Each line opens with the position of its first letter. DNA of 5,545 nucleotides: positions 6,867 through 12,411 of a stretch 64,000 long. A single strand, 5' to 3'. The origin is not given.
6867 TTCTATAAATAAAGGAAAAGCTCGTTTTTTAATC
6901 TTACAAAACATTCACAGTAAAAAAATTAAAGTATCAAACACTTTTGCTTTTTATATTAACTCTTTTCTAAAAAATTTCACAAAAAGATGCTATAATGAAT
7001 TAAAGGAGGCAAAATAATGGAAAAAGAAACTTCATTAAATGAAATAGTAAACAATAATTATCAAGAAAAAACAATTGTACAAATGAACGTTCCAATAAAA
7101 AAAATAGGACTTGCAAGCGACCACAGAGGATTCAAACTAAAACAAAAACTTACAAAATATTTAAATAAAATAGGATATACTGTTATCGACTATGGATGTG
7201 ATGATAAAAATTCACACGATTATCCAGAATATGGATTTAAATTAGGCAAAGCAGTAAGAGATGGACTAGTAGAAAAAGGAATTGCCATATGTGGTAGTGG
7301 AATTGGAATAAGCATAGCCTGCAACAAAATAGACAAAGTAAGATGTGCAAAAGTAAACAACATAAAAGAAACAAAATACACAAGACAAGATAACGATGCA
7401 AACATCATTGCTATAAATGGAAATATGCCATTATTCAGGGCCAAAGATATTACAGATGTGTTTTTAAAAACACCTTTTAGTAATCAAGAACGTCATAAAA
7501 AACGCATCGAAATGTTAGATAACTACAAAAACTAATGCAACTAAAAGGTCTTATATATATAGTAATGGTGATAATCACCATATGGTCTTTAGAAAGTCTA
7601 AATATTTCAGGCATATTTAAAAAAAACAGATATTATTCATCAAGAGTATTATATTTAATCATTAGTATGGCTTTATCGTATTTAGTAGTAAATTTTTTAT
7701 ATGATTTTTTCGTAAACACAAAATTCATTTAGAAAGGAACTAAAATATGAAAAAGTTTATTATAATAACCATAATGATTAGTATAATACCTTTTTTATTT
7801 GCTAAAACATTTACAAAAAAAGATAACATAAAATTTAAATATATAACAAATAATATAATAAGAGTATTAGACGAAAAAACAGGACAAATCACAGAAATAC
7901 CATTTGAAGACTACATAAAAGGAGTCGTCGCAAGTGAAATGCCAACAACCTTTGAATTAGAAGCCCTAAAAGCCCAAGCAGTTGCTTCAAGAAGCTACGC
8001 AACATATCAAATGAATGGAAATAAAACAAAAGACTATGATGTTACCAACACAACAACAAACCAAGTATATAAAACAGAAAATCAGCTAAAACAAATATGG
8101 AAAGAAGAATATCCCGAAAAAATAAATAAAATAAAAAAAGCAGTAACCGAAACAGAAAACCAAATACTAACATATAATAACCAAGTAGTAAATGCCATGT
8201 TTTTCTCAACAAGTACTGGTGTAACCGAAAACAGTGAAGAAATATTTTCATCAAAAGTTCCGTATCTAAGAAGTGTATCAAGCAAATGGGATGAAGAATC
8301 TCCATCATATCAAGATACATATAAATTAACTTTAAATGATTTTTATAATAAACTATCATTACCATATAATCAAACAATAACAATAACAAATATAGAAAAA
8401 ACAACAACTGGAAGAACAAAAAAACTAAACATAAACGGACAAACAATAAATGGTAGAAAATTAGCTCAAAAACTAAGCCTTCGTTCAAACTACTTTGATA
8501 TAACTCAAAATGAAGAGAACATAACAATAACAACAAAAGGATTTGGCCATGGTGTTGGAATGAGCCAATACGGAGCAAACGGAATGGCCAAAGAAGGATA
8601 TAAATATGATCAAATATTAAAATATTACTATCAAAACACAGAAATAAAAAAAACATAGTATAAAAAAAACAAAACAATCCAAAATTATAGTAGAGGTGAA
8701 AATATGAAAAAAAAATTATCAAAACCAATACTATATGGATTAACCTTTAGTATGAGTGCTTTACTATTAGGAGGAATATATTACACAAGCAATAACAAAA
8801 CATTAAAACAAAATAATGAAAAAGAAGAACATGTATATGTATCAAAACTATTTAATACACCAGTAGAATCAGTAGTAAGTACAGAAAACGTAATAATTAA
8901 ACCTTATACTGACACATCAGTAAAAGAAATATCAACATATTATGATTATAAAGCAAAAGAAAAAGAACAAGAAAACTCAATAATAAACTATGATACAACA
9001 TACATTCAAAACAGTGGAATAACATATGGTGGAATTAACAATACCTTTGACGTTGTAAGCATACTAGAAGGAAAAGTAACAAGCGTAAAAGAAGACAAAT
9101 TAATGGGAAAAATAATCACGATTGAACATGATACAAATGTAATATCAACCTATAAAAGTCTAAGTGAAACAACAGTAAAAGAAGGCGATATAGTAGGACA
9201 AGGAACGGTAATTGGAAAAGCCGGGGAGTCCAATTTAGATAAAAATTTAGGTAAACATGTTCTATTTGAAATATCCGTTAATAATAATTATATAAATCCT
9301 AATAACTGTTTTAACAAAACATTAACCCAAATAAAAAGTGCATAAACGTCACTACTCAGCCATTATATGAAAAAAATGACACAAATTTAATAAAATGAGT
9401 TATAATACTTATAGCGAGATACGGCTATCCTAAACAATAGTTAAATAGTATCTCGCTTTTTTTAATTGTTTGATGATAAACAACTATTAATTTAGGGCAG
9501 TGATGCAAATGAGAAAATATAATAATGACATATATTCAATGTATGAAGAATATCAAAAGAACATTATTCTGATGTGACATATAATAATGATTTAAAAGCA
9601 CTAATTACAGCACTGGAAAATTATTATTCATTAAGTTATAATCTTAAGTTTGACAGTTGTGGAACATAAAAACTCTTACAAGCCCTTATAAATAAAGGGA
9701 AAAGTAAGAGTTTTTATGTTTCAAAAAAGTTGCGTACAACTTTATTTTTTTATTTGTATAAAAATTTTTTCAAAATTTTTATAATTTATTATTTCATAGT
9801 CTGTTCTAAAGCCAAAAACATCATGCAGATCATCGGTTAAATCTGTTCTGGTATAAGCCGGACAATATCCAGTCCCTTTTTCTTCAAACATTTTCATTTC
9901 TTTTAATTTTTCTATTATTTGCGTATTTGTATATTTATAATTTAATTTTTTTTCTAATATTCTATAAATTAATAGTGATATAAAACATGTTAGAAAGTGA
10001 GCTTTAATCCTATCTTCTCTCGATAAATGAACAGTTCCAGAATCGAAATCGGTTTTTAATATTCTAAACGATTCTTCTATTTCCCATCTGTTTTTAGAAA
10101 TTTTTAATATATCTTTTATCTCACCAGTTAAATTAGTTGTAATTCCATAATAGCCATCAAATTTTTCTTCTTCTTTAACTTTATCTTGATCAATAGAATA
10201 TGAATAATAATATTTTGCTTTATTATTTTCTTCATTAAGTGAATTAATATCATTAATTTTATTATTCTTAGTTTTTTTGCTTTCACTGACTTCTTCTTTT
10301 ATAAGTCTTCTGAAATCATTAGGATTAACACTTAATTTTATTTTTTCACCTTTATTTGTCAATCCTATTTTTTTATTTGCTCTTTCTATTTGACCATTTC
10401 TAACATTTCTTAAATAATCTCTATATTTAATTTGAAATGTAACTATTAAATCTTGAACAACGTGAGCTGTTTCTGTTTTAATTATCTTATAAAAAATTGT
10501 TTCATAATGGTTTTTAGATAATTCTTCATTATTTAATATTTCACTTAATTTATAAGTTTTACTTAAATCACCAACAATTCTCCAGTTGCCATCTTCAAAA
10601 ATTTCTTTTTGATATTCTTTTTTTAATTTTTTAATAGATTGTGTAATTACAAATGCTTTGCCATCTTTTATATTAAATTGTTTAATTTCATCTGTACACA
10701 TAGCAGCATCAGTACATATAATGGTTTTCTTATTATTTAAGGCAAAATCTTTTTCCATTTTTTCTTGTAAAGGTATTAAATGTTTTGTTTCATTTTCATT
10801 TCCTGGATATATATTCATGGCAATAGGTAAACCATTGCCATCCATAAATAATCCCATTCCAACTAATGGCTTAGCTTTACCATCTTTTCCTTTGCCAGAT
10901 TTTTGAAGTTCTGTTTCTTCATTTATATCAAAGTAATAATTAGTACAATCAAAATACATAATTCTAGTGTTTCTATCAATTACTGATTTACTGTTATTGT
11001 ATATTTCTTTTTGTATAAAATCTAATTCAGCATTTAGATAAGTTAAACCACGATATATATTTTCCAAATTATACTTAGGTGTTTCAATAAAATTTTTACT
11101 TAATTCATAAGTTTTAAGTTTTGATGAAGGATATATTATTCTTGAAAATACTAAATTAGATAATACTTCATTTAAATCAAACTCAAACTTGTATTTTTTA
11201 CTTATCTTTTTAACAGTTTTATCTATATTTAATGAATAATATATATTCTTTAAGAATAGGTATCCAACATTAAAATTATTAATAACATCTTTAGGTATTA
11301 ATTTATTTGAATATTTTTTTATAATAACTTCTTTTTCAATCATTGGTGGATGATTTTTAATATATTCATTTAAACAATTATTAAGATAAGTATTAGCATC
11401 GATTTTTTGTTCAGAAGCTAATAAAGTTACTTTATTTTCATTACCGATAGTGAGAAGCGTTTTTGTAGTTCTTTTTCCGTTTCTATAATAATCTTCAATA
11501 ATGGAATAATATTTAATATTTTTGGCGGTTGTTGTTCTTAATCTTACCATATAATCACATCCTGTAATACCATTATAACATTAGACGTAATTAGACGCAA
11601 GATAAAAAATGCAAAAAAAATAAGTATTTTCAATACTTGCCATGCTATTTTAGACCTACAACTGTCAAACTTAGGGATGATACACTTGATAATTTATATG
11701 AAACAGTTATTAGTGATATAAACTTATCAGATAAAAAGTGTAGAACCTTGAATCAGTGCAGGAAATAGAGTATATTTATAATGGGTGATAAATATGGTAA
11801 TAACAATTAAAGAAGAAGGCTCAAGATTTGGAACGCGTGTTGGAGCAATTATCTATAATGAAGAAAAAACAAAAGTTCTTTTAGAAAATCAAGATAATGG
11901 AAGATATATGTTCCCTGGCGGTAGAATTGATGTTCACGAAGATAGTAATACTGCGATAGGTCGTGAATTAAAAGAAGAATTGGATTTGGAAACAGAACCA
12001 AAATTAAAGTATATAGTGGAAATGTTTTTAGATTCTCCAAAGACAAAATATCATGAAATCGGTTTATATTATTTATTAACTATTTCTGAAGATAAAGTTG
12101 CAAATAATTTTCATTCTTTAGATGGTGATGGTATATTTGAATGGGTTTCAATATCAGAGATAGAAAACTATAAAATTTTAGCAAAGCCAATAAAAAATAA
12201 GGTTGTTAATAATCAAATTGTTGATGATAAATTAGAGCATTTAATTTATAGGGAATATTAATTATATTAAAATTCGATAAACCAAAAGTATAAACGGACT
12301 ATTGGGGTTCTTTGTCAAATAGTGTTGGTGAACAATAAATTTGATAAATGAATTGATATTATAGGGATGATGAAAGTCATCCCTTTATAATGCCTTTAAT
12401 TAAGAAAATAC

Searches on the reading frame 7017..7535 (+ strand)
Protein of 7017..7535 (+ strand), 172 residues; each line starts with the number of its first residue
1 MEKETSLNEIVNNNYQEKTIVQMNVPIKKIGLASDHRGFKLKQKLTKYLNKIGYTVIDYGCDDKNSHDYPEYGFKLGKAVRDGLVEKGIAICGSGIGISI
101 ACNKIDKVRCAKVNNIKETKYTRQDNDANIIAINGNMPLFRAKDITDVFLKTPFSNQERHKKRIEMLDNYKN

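Call 21: search_protein_families(library=pfam, proteins=[window:7017-7535:+], max_evalue=0.01)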
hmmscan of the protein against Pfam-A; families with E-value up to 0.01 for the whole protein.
window:7017-7535:+ (172 aa): 1 family
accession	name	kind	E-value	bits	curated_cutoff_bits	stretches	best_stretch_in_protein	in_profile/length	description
PF02502.23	LacAB_rpiB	-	6.1e-45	153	24.7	1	30-167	1-138/138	Ribose/Galactose Isomerase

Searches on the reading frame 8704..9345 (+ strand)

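Call 21: search_protein_families(library=pfam, proteins=[window:8704-9345:+], max_evalue=0.01)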
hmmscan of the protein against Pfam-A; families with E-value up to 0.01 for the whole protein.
window:8704-9345:+ (213 aa): 1 family
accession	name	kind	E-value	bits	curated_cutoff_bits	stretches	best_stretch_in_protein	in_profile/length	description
PF01551.29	Peptidase_M23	-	4.1e-18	65.8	28.7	1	104-199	4-96/96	Peptidase family M23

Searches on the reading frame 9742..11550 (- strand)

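Call 10: search_protein_families(library=pfam, proteins=[window:9742-11550:-], max_evalue=0.001)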
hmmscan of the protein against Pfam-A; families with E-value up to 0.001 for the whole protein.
window:9742-11550:- (602 aa): 1 family
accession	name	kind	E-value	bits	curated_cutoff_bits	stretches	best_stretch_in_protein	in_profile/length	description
PF01609.27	DDE_Tnp_1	-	1.3e-16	61.4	23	1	217-527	24-199/200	Transposase DDE domain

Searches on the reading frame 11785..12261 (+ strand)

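Call 21: search_protein_families(library=pfam, proteins=[window:11785-12261:+], max_evalue=0.01)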
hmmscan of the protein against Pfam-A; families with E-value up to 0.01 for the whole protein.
window:11785-12261:+ (158 aa): 3 families
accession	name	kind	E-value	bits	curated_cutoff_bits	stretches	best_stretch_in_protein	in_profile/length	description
PF00293.34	NUDIX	-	7.8e-11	42.5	21.1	1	17-130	4-120/134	NUDIX domain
PF22327.2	Nudt16-like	-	2.3e-05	24.8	27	1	26-101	20-96/161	U8 snoRNA-decapping enzyme-like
PF13869.12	NUDIX_2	-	0.0049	16.7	27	1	19-82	46-111/188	Nucleotide hydrolase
